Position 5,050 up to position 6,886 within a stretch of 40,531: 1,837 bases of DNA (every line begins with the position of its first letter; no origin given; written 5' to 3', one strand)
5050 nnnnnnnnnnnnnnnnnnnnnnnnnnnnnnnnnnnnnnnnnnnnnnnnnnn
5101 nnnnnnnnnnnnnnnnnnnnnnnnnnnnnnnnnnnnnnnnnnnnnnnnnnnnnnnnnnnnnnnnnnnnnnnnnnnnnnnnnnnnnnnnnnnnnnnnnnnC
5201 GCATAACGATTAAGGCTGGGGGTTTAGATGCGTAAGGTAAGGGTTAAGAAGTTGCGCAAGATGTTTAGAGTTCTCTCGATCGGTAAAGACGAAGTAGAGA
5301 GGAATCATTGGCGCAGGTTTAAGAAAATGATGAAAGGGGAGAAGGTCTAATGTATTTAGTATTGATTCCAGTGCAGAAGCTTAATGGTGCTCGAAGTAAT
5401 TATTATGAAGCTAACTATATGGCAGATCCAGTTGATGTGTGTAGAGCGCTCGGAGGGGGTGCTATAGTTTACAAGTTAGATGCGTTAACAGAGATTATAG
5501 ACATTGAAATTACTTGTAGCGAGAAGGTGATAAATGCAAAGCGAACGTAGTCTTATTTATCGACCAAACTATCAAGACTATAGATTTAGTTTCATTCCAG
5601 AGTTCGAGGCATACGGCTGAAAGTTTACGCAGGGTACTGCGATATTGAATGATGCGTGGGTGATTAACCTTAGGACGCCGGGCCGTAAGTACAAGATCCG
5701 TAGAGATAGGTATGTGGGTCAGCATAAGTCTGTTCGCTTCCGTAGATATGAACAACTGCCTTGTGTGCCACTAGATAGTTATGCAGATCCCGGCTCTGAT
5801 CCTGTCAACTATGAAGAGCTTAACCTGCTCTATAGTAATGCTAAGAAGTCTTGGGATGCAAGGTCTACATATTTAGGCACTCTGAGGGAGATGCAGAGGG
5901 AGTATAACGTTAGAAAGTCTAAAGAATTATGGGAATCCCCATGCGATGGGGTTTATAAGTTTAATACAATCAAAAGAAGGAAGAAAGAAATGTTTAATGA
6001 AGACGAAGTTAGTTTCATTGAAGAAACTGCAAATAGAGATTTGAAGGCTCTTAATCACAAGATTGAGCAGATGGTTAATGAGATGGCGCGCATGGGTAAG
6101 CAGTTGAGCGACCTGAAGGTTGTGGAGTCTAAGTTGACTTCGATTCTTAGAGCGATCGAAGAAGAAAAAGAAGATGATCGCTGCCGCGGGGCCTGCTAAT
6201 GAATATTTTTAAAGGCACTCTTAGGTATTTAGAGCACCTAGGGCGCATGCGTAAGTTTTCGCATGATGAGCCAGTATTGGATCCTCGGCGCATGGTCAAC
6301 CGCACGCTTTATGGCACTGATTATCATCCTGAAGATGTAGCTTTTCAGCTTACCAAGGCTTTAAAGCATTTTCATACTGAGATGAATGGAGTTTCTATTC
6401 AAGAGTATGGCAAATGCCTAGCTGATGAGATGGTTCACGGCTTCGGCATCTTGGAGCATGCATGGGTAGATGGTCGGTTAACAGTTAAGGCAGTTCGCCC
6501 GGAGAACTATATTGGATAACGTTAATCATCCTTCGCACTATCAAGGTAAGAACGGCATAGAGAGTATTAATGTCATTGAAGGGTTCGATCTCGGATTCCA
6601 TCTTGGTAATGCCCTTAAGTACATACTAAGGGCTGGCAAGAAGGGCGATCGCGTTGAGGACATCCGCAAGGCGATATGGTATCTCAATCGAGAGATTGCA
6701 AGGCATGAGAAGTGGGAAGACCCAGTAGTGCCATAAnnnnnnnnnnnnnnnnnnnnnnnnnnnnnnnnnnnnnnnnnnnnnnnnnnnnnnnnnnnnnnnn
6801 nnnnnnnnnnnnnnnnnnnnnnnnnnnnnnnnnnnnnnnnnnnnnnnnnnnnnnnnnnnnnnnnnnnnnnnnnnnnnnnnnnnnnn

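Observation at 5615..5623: Second in-frame UGA in the same context (GGC UGA AAG) splitting a 220-codon early gene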

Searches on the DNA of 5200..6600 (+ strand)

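Call 3: search_dna_similar(query=window:5200-6600:+, collection=phages, mode=near, max_rows=40)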
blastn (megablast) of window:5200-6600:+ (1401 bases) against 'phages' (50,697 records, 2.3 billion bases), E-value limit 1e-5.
No match.

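Call 35: search_rna_families(source=window, start=5400, end=5900, threshold=evalue, max_evalue=10)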
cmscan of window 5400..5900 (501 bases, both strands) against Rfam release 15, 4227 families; matches with E-value up to 10: 1.
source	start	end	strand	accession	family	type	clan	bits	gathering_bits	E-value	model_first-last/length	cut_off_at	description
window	5772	5845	+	RF01905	HOTAIR_2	Gene; lncRNA;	-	10.3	60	8.5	1-69/69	no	HOTAIR conserved region 2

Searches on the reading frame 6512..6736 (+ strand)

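Call 23: search_protein_families(library=pfam, proteins=[window:6512-6736:+], max_evalue=0.01)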
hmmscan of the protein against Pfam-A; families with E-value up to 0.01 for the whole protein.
window:6512-6736:+ (74 aa): 1 family
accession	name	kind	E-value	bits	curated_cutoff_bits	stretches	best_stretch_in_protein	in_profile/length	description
PF11753.13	DUF3310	-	8.8e-19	67.8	24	1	4-59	1-60/60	Protein of unknwon function (DUF3310)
